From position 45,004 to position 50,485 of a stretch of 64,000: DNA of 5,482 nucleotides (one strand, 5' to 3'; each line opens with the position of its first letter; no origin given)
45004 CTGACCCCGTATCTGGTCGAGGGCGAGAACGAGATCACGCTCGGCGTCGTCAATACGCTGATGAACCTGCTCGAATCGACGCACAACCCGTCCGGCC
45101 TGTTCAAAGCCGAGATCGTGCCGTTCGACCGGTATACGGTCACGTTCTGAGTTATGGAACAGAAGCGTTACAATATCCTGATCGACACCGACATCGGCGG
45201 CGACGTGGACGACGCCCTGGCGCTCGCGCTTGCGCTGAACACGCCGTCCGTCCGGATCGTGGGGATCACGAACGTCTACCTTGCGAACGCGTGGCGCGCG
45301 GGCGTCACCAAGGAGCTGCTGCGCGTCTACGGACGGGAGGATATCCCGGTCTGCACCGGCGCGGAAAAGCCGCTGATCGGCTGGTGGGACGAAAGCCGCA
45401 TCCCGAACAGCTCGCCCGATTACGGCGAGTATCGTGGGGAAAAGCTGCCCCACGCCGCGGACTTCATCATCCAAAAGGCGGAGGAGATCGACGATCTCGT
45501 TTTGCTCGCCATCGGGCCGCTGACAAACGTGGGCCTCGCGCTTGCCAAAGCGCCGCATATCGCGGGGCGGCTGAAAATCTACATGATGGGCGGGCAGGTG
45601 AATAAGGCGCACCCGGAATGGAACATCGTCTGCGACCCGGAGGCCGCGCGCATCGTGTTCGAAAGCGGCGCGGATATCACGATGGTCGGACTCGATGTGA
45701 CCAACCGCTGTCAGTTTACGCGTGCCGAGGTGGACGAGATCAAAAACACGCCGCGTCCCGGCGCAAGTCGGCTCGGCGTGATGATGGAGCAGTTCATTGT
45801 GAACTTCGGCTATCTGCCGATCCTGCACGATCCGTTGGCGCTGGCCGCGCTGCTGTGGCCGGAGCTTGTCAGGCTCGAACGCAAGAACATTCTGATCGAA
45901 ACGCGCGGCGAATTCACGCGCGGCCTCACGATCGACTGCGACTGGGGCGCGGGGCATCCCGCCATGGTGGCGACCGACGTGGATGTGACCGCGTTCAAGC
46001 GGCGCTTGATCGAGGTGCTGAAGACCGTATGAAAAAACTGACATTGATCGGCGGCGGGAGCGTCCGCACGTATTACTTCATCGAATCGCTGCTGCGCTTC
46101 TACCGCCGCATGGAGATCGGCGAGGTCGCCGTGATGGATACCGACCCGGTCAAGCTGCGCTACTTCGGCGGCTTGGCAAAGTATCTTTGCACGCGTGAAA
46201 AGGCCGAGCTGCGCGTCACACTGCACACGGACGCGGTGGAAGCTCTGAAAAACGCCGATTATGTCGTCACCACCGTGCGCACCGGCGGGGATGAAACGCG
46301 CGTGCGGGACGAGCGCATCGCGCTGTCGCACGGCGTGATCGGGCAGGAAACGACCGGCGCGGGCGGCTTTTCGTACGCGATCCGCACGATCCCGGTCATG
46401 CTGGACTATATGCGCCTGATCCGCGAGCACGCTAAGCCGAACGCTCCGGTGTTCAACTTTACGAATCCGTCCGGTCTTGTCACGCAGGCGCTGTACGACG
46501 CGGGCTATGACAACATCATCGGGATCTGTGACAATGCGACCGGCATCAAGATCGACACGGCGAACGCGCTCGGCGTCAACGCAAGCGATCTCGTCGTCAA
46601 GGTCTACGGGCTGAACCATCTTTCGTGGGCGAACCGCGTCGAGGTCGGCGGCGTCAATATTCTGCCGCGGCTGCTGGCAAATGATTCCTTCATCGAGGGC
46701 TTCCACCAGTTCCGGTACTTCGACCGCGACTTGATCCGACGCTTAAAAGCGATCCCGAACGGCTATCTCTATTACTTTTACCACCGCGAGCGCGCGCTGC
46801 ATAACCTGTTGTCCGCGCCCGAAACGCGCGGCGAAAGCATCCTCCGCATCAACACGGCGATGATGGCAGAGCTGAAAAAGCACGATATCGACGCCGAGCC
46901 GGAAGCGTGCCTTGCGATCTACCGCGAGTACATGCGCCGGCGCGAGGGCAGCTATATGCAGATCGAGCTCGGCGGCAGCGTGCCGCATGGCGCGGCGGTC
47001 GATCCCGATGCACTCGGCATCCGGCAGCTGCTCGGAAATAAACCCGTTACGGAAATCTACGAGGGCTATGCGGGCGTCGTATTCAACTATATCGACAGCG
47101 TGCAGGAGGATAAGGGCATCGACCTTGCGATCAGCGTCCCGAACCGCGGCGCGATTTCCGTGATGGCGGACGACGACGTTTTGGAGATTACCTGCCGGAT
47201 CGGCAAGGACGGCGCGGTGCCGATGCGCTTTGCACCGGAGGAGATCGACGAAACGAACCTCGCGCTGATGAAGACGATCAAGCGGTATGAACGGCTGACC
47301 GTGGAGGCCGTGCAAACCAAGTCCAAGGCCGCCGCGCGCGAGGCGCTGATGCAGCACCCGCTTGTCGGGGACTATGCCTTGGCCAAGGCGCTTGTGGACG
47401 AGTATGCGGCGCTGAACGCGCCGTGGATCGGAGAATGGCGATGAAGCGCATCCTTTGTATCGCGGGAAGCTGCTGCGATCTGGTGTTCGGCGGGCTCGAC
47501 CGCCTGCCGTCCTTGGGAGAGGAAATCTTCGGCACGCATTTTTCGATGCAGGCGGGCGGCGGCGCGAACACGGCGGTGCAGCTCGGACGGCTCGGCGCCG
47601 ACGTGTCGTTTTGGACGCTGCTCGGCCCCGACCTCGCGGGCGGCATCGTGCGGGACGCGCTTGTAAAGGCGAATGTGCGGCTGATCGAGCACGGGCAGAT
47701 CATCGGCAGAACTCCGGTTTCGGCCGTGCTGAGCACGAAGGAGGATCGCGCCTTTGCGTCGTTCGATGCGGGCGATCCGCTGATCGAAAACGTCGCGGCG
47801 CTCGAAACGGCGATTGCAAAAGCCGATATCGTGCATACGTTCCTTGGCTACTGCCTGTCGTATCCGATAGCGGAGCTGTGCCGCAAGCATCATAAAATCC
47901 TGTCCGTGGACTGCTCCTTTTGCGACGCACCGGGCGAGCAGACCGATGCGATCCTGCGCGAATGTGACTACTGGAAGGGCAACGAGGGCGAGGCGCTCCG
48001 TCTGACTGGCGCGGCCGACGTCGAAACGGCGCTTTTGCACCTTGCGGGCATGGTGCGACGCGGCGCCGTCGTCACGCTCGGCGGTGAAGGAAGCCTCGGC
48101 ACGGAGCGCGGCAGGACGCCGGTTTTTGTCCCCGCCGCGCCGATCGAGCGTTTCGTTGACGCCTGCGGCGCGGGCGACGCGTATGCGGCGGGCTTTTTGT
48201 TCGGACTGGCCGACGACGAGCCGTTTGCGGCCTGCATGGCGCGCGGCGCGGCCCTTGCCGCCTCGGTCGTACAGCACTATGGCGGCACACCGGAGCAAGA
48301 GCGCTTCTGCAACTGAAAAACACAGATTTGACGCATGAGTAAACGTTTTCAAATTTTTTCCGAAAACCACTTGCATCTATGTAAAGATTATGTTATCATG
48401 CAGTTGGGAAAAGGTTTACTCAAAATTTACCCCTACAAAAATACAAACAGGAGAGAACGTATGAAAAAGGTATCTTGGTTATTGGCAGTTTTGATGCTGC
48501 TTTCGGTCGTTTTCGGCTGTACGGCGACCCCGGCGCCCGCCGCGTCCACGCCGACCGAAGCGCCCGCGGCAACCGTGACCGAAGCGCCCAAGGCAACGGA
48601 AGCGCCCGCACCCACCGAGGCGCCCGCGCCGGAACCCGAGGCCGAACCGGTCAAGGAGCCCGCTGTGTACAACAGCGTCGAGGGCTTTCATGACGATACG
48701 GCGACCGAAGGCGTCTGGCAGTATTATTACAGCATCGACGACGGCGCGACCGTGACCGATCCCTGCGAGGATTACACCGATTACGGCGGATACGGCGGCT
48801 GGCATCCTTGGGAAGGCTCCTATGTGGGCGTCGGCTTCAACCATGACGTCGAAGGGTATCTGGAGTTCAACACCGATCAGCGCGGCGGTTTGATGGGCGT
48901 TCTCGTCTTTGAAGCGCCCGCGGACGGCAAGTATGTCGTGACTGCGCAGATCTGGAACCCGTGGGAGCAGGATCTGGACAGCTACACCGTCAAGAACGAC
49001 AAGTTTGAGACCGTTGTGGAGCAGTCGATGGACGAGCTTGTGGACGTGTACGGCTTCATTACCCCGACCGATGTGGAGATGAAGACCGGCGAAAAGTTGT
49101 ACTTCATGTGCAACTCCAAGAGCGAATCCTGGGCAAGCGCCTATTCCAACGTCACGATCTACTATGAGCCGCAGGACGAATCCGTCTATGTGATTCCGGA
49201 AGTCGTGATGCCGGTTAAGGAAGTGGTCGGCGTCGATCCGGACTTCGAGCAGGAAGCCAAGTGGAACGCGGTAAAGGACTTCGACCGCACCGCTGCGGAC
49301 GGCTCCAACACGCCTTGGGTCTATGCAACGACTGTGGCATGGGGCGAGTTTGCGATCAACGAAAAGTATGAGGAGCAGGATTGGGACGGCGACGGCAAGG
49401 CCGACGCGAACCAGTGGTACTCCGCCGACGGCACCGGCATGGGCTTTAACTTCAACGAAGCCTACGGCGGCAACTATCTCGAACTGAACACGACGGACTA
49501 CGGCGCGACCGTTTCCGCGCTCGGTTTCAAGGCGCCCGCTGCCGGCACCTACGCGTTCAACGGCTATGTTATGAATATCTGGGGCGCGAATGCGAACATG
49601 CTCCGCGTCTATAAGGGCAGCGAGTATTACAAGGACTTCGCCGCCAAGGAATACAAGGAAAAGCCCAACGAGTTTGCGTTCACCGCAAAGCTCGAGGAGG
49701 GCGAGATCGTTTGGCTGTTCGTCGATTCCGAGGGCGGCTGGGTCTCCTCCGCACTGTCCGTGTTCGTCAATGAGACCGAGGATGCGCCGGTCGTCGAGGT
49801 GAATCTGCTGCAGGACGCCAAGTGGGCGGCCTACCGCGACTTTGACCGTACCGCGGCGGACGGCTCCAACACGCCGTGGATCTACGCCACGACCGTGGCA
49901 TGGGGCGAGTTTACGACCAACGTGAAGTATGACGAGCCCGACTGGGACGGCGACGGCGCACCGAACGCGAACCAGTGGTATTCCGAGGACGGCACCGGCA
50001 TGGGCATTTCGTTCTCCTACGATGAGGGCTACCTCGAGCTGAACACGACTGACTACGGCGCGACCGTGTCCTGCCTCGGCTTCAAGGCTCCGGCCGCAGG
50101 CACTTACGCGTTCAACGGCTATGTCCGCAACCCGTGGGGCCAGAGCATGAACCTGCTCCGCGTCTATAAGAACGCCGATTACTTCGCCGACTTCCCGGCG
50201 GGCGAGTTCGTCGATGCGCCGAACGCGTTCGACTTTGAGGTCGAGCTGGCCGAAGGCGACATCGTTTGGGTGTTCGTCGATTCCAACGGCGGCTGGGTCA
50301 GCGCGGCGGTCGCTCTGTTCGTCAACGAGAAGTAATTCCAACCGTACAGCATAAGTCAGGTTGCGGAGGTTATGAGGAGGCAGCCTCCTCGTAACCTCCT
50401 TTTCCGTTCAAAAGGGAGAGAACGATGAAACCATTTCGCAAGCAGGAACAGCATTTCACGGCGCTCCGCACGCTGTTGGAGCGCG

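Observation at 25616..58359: A 14-bp pseudo-palindromic operator recurs seven times and overlaps the +1 of four promoters, defining a regulon that includes the radical enzyme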

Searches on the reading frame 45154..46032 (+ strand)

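Call 15: search_protein_families(library=pfam, proteins=[window:45154-46032:+])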
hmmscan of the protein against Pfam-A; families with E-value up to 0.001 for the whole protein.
window:45154-46032:+ (292 aa): 1 family
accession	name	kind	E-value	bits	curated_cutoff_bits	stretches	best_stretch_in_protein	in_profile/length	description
PF01156.24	IU_nuc_hydro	-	7.4e-61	206.8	34.2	1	8-282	1-296/297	Inosine-uridine preferring nucleoside hydrolase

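Call 66: search_protein_families(library=ncbifam, proteins=[window:45154-46032:+], max_evalue=1e-15)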
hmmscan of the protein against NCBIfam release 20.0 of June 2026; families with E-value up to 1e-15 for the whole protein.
window:45154-46032:+ (292 aa): 4 families
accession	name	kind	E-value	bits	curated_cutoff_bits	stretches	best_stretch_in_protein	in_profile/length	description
NF008036.0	PRK10768.1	equivalog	7.7e-42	143.5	382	1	5-291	2-302/304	ribonucleoside hydrolase RihC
NF007761.0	PRK10443.1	equivalog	6.6e-36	123.9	433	1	7-290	4-308/311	pyrimidine-specific ribonucleoside hydrolase RihA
NF052221.1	UridNuclsHydUriH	equivalog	8e-35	120.5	450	1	8-290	2-307/310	uridine-preferring nucleoside hydrolase UriH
NF007417.0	PRK09955.1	equivalog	5.2e-20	71.5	459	1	5-212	3-221/313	ribosylpyrimidine nucleosidase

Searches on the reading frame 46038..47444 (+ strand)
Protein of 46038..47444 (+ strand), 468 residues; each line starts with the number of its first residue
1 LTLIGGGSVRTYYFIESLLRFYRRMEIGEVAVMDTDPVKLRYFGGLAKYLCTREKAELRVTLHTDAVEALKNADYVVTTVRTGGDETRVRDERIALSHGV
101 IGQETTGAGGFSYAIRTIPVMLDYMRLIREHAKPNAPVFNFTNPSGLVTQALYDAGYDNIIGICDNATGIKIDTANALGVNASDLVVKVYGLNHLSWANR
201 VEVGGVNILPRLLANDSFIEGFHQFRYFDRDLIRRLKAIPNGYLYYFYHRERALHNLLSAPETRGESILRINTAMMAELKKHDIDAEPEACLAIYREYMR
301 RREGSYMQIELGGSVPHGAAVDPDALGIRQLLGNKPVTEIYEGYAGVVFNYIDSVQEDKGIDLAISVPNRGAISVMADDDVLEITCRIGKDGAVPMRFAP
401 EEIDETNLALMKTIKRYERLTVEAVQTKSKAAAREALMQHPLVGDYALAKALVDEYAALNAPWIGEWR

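Call 15: search_protein_families(library=pfam, proteins=[window:46038-47444:+])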
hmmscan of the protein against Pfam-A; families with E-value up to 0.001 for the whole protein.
window:46038-47444:+ (468 aa): 2 families
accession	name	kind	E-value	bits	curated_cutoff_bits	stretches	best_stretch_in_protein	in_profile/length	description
PF11975.13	Glyco_hydro_4C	-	8.1e-39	134.2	24.1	1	189-443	1-211/211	Family 4 glycosyl hydrolase C-terminal domain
PF02056.22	Glyco_hydro_4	-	1.1e-38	133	23.2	1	2-179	3-182/183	Family 4 glycosyl hydrolase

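Call 66: search_protein_families(library=ncbifam, proteins=[window:46038-47444:+], max_evalue=1e-15)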
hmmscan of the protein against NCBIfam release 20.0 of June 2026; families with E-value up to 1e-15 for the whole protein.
window:46038-47444:+ (468 aa): 2 families
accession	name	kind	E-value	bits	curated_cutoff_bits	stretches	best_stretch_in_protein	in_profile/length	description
NF011657.0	PRK15076.1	subfamily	6.2e-44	150.3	486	1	2-215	6-221/432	alpha-galactosidase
NF041089.1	alpha_gluc_AglA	equivalog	9.6e-23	80.7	650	0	2-212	4-218/464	alpha-glucosidase AglA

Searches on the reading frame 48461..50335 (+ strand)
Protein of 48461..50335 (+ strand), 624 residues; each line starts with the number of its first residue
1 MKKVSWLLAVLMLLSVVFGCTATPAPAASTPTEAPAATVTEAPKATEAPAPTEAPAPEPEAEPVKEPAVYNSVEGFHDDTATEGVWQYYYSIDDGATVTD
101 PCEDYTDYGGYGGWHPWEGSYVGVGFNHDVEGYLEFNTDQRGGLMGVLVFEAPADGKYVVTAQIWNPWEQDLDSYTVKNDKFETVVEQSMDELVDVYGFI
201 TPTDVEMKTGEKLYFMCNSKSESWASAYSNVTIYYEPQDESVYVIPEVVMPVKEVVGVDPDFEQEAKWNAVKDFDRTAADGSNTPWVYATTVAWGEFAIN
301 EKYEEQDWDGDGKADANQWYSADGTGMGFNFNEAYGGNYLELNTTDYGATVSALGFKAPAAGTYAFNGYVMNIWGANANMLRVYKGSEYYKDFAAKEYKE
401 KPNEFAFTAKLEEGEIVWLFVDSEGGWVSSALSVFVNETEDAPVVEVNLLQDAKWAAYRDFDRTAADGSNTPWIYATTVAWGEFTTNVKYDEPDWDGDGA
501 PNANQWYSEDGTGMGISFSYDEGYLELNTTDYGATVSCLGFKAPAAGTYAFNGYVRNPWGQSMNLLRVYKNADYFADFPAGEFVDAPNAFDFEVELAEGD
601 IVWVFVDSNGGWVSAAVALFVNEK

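Call 15: search_protein_families(library=pfam, proteins=[window:48461-50335:+])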
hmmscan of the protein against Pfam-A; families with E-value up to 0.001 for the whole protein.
window:48461-50335:+ (624 aa): 1 family
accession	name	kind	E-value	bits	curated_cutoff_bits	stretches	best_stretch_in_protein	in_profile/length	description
PF00386.27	C1q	-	8.9e-05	23.1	23.7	0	356-430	39-114/127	C1q domain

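Call 17: search_protein_families(library=ncbifam, proteins=[window:48461-50335:+])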
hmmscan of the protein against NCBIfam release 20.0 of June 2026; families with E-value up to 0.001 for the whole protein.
window:48461-50335:+ (624 aa): 0 families
